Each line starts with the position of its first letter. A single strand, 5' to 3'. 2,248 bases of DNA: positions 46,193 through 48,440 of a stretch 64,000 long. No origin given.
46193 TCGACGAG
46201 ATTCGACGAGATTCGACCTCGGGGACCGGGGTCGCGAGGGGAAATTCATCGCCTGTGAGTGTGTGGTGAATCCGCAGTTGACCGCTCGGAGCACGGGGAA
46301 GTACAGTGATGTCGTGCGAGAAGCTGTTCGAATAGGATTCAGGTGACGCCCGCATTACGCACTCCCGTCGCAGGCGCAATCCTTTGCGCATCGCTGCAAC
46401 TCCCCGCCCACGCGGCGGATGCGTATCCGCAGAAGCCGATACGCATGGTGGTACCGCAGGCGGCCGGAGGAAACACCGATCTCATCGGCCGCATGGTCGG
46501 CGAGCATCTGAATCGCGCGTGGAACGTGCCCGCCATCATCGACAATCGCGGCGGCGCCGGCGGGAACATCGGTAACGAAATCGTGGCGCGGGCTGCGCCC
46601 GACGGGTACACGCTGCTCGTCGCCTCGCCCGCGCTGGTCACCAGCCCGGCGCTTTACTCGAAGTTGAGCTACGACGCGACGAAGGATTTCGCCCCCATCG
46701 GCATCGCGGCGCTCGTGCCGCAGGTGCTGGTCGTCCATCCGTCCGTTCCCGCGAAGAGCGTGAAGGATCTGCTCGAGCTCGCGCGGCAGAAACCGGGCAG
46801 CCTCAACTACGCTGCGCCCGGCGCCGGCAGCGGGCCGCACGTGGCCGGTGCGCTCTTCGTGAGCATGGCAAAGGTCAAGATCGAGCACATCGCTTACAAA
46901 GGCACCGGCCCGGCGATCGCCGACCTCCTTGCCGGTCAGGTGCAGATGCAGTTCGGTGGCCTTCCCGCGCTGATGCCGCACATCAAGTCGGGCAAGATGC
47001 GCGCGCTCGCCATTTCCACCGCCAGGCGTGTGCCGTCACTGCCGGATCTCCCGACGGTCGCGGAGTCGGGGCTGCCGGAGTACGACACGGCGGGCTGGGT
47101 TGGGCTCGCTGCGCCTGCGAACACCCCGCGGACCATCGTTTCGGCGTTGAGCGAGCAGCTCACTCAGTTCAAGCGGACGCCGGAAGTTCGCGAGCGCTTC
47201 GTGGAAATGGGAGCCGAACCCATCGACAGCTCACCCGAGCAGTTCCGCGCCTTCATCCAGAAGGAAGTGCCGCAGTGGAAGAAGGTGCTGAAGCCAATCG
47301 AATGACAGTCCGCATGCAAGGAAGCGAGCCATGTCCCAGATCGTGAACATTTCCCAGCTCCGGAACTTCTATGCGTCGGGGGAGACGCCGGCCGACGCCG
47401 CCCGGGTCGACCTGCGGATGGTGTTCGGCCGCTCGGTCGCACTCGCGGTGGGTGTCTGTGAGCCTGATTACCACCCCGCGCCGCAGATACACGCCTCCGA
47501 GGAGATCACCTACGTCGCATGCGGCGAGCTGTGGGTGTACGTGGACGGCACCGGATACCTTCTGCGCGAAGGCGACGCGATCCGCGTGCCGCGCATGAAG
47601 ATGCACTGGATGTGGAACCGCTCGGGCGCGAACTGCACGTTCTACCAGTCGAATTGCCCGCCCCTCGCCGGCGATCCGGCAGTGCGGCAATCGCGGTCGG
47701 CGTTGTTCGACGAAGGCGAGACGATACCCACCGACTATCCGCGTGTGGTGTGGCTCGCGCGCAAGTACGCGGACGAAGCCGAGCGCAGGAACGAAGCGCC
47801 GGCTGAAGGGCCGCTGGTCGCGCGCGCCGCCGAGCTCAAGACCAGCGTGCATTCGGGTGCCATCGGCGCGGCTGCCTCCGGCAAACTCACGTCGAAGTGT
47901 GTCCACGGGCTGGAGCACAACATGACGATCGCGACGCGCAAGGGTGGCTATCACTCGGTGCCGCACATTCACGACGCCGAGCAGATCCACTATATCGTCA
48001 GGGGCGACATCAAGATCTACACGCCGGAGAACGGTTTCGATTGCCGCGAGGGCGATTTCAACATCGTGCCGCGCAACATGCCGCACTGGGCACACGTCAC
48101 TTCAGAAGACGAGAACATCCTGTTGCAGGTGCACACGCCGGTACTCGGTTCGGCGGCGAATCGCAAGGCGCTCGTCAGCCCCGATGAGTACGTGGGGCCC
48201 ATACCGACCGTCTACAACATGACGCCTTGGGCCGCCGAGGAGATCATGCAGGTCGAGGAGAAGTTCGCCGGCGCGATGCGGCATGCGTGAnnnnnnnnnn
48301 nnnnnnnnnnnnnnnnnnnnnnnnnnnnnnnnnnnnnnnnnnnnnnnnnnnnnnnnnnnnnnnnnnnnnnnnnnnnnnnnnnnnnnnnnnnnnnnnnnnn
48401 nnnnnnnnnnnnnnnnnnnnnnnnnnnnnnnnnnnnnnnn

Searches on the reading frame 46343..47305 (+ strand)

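Call 23: search_protein_families(library=pfam, proteins=[window:46343-47305:+], max_evalue=0.01)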
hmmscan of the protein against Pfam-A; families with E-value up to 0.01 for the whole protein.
window:46343-47305:+ (320 aa): 1 family
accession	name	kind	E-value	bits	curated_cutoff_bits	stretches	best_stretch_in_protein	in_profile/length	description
PF03401.19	TctC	-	8e-66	222.8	27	1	49-318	2-271/274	Tripartite tricarboxylate transporter family receptor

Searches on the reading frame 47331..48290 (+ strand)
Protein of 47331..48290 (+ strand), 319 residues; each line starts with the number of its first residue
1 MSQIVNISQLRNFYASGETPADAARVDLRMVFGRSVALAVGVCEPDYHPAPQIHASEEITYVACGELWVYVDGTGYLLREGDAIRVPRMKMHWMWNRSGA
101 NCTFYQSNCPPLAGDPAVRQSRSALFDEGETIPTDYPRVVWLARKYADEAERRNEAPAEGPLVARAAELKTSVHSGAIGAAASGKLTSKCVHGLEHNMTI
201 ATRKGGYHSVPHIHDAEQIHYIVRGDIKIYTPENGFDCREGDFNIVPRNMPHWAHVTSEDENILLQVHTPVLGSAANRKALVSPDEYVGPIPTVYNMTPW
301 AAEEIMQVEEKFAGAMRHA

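Call 23: search_protein_families(library=pfam, proteins=[window:47331-48290:+], max_evalue=0.01)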
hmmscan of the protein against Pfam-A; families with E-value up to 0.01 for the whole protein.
window:47331-48290:+ (319 aa): 5 families
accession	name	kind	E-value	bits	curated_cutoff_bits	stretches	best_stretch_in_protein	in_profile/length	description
PF07883.17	Cupin_2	-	6.3e-19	67.9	27.2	2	49-104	11-66/70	Cupin domain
PF02311.25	AraC_binding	-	3.2e-15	56.5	21.1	2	206-260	13-67/135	AraC-like ligand binding domain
PF00190.28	Cupin_1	-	5.4e-10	39.5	22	2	203-258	41-103/151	Cupin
PF11699.14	CENP-C_C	-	0.00014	22.5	29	0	59-101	36-78/85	Mif2/CENP-C like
PF03079.20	ARD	-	0.0011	19.6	27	0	211-260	87-141/157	ARD/ARD' family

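Call 52: find_homologous_proteins(query=window:47331-48290:+, max_evalue=1e-30)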
Query window:47331-48290:+ (319 aa): 40 proteins with E <= 1e-30 among 4012 candidates.
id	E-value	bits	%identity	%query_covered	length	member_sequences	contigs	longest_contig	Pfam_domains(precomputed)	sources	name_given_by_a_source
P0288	2.7e-209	712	96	100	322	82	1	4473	PF07883.18,PF00190.29,PF05899.19,PF02311.26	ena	-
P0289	3.0e-164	564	75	99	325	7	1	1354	PF07883.18,PF00190.29,PF02311.26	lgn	-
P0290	3.7e-162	557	75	100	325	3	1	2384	PF07883.18,PF00190.29,PF02311.26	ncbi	-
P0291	3.0e-161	554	74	99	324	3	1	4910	PF07883.18,PF00190.29,PF02311.26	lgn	-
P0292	6.4e-157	540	75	99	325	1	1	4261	PF07883.18,PF00190.29,PF02311.26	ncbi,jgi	jgi:quercetin dioxygenase-like cupin family protein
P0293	6.6e-157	540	72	100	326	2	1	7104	PF07883.18,PF00190.29,PF02311.26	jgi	jgi:quercetin dioxygenase-like cupin family protein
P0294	7.3e-156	536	72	99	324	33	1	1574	PF07883.18,PF00190.29,PF02311.26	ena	-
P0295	7.3e-155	533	73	99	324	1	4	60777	PF07883.18,PF00190.29,PF02311.26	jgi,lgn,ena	jgi:quercetin dioxygenase-like cupin family protein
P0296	3.4e-153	527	70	100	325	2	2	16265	PF07883.18,PF00190.29,PF02311.26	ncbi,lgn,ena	-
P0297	1.0e-152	526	72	100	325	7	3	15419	PF07883.18,PF00190.29,PF02311.26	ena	-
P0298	1.5e-151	522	70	100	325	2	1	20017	PF07883.18,PF00190.29,PF02311.26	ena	-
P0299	1.4e-150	519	71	100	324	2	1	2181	PF07883.18,PF00190.29,PF05899.19,PF02311.26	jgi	-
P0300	2.8e-149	514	69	100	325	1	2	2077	PF07883.18,PF00190.29,PF02311.26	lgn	-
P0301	4.9e-146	504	67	100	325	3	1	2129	PF07883.18,PF00190.29,PF02311.26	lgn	-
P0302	2.0e-144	498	68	100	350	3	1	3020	PF07883.18,PF00190.29,PF02311.26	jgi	jgi:quercetin dioxygenase-like cupin family protein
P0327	2.2e-37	147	92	24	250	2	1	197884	PF03401.19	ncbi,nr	ncbi:MAG: tripartite tricarboxylate transporter substrate-binding protein [Proteobacteria bacterium]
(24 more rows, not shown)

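Call 53: find_encoding_contigs(protein=P0327, flank=10000, max_places=3)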
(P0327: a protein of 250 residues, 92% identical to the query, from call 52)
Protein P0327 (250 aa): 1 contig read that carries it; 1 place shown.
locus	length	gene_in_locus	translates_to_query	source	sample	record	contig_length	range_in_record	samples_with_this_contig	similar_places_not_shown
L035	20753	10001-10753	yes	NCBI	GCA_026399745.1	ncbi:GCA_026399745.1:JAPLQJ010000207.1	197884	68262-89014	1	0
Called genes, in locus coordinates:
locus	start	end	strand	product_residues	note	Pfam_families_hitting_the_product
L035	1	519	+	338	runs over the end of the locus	-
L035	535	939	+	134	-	PF01242:PTPS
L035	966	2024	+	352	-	PF20706:GT4-conflict, PF00534:Glycos_transf_1, PF13692:Glyco_trans_1_4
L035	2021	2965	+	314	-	-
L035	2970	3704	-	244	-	PF00497:SBP_bac_3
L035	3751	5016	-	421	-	PF01070:FMN_dh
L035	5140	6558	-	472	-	PF03972:MmgE_PrpD_N, PF19305:MmgE_PrpD_C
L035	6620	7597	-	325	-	PF03401:TctC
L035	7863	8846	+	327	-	PF03401:TctC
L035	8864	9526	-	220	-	PF01177:Asp_Glu_race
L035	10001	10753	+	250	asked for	PF03401:TctC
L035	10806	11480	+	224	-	PF11769:DUF3313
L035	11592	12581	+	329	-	PF00753:Lactamase_B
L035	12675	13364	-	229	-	PF13531:SBP_bac_11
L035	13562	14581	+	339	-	PF03401:TctC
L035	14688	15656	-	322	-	PF12974:Phosphonate-bd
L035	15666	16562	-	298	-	PF01738:DLH (faint), PF02129:Peptidase_S15, PF00561:Abhydrolase_1, PF12146:Hydrolase_4, PF12697:Abhydrolase_6, PF00326:Peptidase_S9 (weak)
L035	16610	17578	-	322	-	PF03401:TctC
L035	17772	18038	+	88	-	PF07866:DUF1653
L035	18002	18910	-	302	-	-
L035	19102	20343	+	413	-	PF07690:MFS_1, PF00854:PTR2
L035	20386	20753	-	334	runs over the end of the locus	PF03401:TctC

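Call 54: find_encoding_contigs(protein=P0288, flank=10000, max_places=3)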
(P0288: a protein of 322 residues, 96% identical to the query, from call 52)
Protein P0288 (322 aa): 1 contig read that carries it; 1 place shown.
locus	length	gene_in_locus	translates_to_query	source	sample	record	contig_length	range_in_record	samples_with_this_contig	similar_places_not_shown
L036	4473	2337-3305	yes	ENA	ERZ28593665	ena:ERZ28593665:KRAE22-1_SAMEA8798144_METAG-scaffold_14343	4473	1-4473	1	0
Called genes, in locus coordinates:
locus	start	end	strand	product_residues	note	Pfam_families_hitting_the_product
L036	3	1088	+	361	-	?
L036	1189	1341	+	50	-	-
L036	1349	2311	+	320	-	PF03401:TctC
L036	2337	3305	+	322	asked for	PF00190:Cupin_1 (faint), PF07883:Cupin_2, PF05899:Cupin_3 (faint), PF02311:AraC_binding (weak), PF07883:Cupin_2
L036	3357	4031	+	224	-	PF11769:DUF3313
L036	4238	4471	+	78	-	?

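Call 68: find_encoding_contigs(protein=P0295, flank=10000, max_places=3)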
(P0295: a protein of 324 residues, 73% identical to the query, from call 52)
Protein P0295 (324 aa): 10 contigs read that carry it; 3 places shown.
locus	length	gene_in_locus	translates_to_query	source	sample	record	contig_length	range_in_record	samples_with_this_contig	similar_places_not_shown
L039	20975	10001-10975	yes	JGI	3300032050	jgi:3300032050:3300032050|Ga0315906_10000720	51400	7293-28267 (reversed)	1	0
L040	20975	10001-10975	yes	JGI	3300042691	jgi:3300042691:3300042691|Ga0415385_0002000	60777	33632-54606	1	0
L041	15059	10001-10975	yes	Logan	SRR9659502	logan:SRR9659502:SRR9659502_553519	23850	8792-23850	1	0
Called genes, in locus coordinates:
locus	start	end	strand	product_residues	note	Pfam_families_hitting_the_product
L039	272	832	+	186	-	PF00392:GntR (weak), PF07729:FCD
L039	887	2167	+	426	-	PF00330:Aconitase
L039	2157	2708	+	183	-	PF00694:Aconitase_C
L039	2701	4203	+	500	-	PF00890:FAD_binding_2, PF01266:DAO, PF03486:HI0933_like (weak), PF07992:Pyr_redox_2 (faint), PF12831:FAD_oxidored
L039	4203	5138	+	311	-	PF13714:PEP_mutase, PF00463:ICL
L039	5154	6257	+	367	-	PF09587:PGA_cap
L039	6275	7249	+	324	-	PF03401:TctC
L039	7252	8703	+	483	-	PF03972:MmgE_PrpD_N, PF19305:MmgE_PrpD_C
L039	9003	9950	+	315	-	PF03401:TctC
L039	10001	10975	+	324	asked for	PF00190:Cupin_1 (faint), PF02311:AraC_binding (faint), PF07883:Cupin_2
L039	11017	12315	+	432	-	PF01425:Amidase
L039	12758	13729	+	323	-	PF03401:TctC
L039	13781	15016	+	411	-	PF01425:Amidase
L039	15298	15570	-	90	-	-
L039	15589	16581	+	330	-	PF02668:TauD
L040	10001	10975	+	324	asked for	PF00190:Cupin_1 (faint), PF02311:AraC_binding (faint), PF07883:Cupin_2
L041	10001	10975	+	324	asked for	PF00190:Cupin_1 (faint), PF02311:AraC_binding (faint), PF07883:Cupin_2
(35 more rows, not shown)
